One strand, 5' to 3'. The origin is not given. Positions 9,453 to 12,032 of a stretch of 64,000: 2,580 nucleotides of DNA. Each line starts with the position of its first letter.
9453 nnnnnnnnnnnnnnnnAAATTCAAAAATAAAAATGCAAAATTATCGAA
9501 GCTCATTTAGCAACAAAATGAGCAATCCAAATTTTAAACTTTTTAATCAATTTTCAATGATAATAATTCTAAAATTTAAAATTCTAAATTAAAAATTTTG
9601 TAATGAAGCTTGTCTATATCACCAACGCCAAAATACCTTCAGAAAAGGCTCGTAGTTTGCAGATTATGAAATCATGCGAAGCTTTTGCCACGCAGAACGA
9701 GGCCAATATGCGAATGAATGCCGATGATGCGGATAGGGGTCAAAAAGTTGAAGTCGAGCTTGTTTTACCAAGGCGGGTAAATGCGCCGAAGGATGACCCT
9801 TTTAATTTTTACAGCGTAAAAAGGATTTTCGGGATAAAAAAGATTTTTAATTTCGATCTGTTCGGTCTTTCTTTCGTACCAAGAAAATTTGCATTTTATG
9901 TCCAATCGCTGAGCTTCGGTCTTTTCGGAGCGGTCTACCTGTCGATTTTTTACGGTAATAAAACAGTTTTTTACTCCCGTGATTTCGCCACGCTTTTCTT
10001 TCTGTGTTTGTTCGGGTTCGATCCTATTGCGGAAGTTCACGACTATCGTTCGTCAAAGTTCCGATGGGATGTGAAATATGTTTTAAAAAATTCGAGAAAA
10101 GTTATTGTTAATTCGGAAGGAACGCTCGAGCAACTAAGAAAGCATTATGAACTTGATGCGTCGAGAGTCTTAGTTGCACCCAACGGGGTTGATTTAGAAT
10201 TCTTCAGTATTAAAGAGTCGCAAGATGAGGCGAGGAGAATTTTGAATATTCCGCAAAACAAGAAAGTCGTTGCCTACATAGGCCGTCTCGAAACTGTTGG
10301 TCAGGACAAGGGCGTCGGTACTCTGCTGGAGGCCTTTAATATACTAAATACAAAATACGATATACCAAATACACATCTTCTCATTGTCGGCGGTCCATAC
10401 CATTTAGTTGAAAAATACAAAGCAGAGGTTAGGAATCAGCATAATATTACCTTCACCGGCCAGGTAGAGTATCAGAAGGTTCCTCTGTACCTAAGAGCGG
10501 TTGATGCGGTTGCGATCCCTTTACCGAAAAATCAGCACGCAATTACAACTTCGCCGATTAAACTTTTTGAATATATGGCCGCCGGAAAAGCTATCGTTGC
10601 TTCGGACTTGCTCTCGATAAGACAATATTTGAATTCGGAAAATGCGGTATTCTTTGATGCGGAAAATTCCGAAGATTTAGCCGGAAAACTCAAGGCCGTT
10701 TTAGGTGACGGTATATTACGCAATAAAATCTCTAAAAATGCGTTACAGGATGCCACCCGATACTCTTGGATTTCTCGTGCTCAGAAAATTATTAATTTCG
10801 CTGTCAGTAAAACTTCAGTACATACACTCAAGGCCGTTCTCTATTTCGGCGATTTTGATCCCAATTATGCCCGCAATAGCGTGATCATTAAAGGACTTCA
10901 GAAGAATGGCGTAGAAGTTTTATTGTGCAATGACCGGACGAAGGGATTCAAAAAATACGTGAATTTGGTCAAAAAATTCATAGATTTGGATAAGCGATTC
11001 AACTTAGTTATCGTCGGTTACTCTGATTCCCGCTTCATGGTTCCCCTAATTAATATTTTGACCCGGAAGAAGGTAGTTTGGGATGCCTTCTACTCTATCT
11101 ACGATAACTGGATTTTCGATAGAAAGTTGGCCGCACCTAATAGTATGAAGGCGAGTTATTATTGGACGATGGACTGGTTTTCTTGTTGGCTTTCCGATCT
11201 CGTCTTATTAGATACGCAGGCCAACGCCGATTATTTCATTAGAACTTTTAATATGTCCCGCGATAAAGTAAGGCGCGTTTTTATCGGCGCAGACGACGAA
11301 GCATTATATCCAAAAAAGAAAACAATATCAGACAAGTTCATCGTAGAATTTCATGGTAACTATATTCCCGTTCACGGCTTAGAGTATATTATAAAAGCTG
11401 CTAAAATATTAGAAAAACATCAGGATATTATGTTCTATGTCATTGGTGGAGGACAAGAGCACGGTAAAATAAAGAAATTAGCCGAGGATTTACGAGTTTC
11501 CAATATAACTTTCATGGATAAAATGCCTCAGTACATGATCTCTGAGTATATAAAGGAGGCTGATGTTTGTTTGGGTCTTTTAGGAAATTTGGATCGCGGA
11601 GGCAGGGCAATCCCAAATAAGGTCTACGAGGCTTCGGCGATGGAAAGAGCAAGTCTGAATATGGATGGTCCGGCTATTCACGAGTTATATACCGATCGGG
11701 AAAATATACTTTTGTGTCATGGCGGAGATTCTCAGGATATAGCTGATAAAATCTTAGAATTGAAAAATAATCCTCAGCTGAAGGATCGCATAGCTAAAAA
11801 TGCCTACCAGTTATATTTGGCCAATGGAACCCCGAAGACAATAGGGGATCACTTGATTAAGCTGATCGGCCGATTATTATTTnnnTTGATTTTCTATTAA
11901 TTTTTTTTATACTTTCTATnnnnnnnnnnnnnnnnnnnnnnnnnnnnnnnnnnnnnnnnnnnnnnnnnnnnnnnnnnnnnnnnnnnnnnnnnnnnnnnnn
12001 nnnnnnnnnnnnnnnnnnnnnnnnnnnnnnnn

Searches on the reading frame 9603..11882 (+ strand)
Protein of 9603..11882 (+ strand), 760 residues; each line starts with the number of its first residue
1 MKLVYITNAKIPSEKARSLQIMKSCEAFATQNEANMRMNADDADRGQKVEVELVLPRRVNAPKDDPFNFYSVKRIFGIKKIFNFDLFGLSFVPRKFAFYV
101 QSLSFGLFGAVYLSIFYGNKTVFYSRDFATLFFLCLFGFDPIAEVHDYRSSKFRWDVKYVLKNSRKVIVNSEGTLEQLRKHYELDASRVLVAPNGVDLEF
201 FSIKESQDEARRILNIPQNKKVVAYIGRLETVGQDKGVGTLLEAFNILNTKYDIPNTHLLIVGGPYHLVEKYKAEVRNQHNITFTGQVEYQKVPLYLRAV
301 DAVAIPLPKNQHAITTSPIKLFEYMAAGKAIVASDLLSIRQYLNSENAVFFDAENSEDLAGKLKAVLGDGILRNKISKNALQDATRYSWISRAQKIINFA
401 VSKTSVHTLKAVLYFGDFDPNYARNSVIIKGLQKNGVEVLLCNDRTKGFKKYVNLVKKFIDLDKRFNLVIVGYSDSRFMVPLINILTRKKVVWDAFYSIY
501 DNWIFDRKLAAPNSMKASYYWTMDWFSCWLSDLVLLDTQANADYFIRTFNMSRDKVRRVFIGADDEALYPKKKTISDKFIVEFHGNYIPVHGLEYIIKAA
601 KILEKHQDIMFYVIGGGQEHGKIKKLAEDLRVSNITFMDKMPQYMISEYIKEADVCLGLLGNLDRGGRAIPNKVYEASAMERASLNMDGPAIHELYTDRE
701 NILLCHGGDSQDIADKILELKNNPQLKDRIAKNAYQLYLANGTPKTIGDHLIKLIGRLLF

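Call 12: search_protein_families(library=pfam, proteins=[window:9603-11882:+], max_evalue=0.001)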
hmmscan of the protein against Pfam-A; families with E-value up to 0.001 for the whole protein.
window:9603-11882:+ (760 aa): 5 families
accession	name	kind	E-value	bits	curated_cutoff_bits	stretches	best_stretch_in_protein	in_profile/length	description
PF00534.26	Glycos_transf_1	-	7e-45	153.1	26.4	2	207-381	2-170/172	Glycosyl transferases group 1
PF13692.12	Glyco_trans_1_4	-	2.1e-40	138.7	27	2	221-369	2-142/142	Glycosyl transferases group 1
PF13524.12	Glyco_trans_1_2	-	1.3e-18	67.8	25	2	257-397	15-143/144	Glycosyl transferase-like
PF13439.12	Glyco_transf_4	-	7.9e-12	46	28.5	1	147-199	117-169/170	Glycosyltransferase Family 4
PF13579.12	Glyco_trans_4_4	-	0.00053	20.8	29.7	0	155-195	119-158/158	Glycosyl transferase 4-like domain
